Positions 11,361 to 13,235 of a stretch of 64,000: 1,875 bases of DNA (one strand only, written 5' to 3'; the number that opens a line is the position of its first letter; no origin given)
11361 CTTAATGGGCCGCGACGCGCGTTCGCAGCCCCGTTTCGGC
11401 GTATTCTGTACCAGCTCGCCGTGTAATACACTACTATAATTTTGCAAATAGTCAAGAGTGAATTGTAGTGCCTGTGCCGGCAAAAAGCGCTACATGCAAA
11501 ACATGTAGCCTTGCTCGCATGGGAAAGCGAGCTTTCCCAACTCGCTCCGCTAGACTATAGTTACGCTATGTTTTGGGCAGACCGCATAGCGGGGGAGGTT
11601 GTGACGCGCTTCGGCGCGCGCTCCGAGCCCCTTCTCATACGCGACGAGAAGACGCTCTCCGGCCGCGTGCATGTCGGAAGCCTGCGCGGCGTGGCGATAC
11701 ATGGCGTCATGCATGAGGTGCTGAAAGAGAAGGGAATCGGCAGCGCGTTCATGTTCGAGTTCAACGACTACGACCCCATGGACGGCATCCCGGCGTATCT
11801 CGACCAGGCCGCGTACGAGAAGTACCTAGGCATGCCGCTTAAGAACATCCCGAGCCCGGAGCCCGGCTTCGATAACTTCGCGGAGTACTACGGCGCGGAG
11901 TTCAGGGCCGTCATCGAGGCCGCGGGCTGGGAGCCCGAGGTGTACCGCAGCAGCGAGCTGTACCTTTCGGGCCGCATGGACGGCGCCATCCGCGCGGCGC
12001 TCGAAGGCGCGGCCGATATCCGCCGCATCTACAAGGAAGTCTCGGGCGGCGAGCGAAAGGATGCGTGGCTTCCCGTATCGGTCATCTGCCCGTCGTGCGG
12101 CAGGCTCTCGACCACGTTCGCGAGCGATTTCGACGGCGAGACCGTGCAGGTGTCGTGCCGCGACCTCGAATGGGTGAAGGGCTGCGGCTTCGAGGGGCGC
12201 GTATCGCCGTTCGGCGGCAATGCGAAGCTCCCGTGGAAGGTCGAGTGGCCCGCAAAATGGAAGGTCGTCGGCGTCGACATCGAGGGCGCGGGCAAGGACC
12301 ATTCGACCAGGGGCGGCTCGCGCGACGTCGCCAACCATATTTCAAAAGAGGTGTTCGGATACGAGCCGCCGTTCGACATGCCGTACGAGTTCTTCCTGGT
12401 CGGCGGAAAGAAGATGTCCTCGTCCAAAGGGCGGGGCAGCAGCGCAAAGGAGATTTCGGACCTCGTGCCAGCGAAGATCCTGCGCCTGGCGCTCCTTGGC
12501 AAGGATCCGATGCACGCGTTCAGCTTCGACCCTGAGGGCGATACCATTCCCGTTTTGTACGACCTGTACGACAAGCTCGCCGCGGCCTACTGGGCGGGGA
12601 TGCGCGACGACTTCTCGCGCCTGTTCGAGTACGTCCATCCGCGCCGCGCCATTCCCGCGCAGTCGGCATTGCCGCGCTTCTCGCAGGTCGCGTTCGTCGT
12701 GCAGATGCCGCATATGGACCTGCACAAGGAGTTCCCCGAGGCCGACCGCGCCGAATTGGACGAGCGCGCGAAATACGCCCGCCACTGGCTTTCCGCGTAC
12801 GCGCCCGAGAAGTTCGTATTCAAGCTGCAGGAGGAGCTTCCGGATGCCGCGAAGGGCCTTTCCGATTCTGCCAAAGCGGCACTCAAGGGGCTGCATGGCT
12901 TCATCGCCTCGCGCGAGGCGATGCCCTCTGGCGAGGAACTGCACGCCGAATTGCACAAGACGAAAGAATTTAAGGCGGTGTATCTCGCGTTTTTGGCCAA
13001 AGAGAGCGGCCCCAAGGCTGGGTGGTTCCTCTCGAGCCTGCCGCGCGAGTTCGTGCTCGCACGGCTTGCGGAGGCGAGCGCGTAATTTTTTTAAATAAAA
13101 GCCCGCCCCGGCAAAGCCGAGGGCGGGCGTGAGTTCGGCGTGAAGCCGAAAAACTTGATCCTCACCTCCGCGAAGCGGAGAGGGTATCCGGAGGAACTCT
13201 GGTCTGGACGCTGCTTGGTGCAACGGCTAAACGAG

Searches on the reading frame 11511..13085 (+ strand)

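Call 79: search_protein_families(library=pfam, proteins=[window:11511-13085:+], max_evalue=0.00001)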
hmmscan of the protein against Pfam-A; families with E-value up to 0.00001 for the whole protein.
window:11511-13085:+ (524 aa): 1 family
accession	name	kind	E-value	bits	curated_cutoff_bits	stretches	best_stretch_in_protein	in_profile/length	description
PF01921.24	tRNA-synt_1f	-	7.3e-86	288.7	27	1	21-366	2-345/360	tRNA synthetases class I (K)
